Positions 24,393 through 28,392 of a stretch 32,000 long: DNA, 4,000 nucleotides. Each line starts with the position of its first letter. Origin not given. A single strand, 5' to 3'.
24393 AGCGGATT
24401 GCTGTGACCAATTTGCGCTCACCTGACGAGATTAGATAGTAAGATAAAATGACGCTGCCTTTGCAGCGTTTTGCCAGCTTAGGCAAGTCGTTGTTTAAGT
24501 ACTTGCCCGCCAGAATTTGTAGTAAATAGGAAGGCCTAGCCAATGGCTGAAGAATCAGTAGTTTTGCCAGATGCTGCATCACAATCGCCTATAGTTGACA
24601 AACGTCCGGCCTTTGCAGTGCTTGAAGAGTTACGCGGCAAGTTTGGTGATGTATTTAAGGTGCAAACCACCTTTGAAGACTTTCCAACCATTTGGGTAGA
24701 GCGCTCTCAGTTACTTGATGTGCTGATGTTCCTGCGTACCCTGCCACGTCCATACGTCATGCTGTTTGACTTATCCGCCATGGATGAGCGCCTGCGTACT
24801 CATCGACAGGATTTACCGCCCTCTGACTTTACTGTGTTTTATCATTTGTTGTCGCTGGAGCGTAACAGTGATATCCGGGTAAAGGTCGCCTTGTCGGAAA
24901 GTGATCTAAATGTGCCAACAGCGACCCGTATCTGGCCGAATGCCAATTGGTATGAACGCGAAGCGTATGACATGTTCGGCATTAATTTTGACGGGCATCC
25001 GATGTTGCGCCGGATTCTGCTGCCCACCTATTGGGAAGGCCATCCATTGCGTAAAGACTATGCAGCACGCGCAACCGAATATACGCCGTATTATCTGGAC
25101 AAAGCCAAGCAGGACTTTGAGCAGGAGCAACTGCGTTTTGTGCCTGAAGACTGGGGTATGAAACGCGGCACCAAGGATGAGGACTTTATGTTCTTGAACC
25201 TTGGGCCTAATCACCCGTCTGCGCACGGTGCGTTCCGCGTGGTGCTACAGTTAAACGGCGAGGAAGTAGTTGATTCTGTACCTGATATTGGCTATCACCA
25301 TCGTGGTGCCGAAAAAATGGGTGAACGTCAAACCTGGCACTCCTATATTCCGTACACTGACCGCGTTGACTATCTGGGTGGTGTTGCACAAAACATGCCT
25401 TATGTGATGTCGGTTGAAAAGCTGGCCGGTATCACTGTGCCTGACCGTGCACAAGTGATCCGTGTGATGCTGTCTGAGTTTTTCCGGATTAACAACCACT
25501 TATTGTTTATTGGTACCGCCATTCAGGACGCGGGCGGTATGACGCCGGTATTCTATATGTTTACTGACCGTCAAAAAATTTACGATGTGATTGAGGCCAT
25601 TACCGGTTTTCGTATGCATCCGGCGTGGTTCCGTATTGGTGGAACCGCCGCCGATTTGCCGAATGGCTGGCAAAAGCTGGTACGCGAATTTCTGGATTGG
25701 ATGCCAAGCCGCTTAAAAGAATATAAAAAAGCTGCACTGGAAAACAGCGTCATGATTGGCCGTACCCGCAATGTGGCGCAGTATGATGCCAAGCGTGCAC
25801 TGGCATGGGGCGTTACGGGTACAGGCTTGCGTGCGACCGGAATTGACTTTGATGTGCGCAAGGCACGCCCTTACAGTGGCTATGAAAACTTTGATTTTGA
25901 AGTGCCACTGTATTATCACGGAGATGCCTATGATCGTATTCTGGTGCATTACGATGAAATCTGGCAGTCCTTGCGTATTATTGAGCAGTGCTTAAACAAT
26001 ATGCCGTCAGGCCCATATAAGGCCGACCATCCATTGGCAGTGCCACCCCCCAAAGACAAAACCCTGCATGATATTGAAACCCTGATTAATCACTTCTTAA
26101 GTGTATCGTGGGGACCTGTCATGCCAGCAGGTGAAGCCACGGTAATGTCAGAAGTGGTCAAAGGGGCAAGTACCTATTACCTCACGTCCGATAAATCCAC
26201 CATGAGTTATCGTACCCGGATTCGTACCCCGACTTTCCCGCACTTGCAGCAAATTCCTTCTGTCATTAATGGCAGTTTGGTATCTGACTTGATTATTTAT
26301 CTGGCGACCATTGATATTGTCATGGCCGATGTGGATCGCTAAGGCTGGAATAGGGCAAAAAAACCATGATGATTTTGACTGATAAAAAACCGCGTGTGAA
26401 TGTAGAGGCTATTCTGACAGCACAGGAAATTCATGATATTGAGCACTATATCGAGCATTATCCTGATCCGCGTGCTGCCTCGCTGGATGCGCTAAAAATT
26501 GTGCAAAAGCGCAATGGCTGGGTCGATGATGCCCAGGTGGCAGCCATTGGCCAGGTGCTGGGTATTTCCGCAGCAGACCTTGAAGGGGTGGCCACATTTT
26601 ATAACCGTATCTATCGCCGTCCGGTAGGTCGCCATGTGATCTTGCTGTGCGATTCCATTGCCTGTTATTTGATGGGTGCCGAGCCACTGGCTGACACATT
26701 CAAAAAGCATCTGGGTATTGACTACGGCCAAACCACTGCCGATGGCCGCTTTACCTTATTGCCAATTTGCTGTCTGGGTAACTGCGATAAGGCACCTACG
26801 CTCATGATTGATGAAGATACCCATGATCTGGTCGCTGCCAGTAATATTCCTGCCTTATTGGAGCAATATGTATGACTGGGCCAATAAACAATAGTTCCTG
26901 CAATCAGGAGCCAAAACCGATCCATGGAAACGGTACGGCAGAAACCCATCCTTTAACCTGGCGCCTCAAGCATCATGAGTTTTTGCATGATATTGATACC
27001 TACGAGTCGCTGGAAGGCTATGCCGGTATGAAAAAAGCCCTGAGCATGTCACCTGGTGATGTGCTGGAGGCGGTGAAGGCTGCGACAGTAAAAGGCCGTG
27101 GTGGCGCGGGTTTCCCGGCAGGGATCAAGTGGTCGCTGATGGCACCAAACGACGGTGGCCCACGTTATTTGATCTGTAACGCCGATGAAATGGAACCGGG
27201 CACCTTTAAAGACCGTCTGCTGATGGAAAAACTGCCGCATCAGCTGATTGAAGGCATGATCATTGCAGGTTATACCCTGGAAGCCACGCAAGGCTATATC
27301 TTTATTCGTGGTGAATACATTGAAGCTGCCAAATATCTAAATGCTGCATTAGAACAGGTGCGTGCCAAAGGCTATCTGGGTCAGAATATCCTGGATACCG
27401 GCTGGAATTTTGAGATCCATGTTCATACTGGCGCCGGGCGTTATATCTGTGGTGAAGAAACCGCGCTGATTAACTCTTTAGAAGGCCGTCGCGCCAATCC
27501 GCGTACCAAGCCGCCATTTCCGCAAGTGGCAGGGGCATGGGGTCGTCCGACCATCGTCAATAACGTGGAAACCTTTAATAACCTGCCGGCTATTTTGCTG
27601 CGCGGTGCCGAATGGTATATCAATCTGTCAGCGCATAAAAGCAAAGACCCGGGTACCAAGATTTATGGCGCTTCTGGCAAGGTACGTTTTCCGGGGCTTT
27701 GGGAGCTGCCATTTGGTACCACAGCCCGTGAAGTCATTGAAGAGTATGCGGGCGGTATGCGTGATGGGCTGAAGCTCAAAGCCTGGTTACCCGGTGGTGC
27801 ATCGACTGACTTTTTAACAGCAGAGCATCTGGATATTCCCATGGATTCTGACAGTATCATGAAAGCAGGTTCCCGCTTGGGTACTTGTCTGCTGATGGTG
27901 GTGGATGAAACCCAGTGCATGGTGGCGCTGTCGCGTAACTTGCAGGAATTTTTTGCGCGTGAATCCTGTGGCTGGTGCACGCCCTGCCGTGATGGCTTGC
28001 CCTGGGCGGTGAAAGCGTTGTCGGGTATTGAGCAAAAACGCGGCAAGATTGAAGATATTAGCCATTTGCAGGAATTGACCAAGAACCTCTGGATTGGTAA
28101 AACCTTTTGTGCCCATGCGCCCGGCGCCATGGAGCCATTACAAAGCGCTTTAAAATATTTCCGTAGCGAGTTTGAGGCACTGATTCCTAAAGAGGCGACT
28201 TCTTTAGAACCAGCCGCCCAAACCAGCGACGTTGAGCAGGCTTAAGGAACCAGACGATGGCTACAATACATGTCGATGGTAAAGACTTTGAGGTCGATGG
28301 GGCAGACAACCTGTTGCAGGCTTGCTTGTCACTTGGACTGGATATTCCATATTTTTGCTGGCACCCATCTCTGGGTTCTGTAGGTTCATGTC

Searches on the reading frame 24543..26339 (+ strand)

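Call 69: search_protein_families(library=pfam, proteins=[window:24543-26339:+], max_evalue=0.00001)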
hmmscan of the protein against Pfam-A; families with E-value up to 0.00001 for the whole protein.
window:24543-26339:+ (599 aa): 2 families
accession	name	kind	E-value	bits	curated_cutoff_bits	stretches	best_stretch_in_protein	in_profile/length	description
PF00346.24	Complex1_49kDa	-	2e-103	345.6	24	1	329-599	1-271/271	Respiratory-chain NADH dehydrogenase, 49 Kd subunit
PF00329.25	Complex1_30kDa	-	1.9e-43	148.4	22.5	1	50-178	1-123/124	Respiratory-chain NADH dehydrogenase, 30 Kd subunit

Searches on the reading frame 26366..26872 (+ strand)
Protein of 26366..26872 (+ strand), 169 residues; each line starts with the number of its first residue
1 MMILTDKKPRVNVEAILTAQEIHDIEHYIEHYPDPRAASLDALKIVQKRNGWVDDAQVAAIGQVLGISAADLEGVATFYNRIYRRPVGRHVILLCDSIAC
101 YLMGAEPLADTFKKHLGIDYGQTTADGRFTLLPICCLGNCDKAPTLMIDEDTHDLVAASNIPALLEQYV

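Call 69: search_protein_families(library=pfam, proteins=[window:26366-26872:+], max_evalue=0.00001)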
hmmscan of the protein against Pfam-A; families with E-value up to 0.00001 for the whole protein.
window:26366-26872:+ (169 aa): 1 family
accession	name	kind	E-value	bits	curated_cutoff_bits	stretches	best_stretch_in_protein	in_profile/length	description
PF01257.25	2Fe-2S_thioredx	-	1.1e-45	155.4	24.8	1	25-168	1-144/145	Thioredoxin-like [2Fe-2S] ferredoxin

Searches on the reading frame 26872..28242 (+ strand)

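Call 69: search_protein_families(library=pfam, proteins=[window:26872-28242:+], max_evalue=0.00001)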
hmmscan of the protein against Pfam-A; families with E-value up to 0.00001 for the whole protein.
window:26872-28242:+ (457 aa): 2 families
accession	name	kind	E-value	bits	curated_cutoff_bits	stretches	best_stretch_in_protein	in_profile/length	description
PF01512.22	Complex1_51K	-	4.4e-49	166.7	31.2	1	68-239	1-149/150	Nuo51 FMN-binding domain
PF10589.14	NADH_4Fe-4S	-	1.1e-25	89.7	23.5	1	354-436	3-84/85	NADH-ubiquinone oxidoreductase-F iron-sulfur binding region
